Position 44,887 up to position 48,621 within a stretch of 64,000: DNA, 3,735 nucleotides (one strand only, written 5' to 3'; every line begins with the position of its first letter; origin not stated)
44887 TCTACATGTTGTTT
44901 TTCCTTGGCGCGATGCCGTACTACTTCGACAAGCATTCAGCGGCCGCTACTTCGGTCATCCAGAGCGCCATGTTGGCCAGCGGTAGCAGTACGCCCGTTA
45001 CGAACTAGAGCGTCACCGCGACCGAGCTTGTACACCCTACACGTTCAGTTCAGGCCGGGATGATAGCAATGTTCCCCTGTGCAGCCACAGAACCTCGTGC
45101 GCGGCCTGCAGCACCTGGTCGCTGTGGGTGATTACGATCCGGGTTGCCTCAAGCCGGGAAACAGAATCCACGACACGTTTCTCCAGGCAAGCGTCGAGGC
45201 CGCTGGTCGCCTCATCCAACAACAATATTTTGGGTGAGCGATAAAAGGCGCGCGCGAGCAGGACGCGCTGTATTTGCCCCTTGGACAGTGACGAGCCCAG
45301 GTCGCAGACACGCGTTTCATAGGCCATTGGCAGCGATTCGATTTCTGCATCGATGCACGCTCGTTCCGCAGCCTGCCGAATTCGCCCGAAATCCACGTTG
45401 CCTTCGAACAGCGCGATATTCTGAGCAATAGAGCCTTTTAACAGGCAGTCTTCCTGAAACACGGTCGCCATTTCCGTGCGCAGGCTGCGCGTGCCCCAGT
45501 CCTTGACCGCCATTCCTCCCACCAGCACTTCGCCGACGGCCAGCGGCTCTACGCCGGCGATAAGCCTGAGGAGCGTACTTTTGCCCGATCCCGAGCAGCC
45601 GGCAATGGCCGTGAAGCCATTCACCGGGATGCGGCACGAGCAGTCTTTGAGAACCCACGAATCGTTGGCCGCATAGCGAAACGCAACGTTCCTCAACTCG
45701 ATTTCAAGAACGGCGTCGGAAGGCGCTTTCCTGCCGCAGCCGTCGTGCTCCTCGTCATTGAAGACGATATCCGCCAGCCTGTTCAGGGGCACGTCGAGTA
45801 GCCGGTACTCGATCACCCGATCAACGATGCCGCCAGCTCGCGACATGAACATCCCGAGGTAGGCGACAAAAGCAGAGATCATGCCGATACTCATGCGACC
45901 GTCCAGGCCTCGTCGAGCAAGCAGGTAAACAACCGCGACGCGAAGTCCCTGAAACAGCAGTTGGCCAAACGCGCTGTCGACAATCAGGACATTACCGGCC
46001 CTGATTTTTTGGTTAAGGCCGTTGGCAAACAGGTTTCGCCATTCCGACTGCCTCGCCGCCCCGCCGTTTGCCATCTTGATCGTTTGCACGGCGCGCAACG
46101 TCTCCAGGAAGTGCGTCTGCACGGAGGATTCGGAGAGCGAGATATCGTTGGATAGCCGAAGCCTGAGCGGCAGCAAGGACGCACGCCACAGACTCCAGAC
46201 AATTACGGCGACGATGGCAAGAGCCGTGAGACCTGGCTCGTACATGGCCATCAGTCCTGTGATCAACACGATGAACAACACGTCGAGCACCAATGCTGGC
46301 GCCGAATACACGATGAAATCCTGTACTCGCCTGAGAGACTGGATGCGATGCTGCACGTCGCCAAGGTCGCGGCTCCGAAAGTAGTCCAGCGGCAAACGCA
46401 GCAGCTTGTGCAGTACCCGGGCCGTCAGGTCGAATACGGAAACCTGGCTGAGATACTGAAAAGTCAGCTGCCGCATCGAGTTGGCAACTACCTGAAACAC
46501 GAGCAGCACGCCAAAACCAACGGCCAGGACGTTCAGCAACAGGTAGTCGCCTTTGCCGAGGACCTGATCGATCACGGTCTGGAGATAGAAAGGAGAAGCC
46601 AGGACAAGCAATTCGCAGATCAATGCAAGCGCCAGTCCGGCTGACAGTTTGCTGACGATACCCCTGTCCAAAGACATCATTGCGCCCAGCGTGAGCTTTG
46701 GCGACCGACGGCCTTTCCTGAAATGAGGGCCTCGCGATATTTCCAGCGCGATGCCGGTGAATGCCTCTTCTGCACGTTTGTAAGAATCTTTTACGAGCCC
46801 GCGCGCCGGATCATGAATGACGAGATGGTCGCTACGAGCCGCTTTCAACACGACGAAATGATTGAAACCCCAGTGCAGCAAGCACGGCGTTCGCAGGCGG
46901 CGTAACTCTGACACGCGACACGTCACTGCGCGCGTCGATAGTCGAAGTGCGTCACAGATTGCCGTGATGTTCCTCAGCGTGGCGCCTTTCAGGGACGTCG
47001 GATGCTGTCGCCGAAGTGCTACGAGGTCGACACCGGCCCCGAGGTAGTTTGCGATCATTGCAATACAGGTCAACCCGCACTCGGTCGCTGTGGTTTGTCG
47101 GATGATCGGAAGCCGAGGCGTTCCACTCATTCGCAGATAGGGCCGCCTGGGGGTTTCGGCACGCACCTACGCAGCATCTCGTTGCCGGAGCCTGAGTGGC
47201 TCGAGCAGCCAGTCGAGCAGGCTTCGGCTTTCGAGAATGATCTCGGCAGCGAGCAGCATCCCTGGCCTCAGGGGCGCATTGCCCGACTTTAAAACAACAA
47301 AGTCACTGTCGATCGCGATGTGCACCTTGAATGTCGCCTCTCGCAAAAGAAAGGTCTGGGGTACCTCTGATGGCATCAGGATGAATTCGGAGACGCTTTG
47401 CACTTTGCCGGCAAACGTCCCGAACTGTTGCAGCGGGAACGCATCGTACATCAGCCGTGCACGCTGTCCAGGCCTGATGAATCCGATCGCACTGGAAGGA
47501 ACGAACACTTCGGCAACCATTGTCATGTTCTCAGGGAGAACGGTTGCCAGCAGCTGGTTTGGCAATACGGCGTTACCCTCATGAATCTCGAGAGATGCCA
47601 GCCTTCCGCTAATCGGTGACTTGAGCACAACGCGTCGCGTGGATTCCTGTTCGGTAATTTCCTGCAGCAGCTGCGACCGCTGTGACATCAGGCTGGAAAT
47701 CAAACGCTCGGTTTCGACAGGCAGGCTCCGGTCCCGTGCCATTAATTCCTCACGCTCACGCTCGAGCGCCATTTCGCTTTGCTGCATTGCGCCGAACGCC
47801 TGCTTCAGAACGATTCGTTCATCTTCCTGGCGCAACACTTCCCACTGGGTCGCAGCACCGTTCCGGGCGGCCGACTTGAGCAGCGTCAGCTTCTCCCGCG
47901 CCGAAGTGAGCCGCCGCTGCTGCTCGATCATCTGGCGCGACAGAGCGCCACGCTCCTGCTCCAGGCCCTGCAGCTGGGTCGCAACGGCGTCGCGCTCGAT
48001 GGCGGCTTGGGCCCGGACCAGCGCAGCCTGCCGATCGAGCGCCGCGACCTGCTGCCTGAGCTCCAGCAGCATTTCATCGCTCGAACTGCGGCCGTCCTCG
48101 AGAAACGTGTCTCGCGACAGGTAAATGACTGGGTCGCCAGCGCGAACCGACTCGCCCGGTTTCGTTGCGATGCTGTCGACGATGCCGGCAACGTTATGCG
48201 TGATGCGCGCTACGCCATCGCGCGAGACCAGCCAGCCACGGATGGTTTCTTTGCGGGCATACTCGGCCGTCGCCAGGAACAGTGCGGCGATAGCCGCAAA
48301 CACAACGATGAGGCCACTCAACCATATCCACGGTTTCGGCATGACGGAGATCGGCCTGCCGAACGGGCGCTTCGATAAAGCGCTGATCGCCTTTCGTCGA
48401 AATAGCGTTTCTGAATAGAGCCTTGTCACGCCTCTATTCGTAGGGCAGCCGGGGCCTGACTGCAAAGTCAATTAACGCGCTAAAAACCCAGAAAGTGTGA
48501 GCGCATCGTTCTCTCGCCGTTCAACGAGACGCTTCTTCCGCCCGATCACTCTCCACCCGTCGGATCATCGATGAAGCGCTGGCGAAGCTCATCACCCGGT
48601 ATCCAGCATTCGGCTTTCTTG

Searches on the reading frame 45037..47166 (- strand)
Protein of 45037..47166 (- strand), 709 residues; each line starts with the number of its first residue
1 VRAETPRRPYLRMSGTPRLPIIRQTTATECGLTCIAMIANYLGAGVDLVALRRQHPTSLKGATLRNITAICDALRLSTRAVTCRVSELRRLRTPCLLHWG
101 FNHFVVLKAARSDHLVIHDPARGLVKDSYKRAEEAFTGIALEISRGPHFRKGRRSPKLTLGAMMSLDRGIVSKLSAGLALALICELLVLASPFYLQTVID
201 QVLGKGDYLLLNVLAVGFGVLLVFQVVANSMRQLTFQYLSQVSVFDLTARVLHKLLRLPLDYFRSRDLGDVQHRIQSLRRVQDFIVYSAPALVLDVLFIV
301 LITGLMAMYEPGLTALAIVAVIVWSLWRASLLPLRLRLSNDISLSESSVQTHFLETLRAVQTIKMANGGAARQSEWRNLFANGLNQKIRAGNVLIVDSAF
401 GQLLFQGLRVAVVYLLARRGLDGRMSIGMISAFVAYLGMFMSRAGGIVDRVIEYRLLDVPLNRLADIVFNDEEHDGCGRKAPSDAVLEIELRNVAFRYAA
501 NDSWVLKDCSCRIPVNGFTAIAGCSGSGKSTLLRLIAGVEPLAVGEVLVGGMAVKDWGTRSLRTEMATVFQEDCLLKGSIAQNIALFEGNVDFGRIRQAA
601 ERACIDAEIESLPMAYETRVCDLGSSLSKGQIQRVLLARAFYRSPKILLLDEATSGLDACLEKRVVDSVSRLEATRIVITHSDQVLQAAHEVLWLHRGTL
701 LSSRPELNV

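Call 95: search_protein_families(library=pfam, proteins=[window:45037-47166:-], max_evalue=0.00001)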
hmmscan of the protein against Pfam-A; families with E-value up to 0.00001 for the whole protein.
window:45037-47166:- (709 aa): 3 families
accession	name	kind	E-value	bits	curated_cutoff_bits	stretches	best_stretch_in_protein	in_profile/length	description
PF00664.28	ABC_membrane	-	3e-29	103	28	1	176-442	3-272/274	ABC transporter transmembrane region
PF03412.21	Peptidase_C39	-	1.4e-28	99.8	22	1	19-145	2-130/133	Peptidase C39 family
PF00005.33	ABC_tran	-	1.4e-25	91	25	1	506-655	1-137/137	ABC transporter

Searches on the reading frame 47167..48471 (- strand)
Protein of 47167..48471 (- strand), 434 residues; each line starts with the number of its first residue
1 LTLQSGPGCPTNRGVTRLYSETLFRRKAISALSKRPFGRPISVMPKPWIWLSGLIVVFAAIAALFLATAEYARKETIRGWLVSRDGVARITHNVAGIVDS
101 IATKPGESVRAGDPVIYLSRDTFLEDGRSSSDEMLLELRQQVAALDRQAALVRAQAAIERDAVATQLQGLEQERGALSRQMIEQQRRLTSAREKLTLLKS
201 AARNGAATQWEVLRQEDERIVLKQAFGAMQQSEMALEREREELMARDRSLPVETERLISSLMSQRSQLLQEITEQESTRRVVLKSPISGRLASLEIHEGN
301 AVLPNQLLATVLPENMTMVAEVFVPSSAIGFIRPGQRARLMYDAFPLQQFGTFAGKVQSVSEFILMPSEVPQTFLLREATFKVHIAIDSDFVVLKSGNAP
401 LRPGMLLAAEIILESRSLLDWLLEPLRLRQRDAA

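Call 95: search_protein_families(library=pfam, proteins=[window:47167-48471:-], max_evalue=0.00001)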
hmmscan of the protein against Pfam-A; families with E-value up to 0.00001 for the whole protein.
window:47167-48471:- (434 aa): 2 families
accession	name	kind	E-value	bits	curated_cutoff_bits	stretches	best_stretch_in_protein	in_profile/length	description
PF13437.12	HlyD_3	-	6.3e-16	59.5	22.2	1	282-397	1-99/106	HlyD family secretion protein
PF16576.10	HlyD_D23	-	6.4e-11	42.4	30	1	87-362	19-186/214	Barrel-sandwich domain of CusB or HlyD membrane-fusion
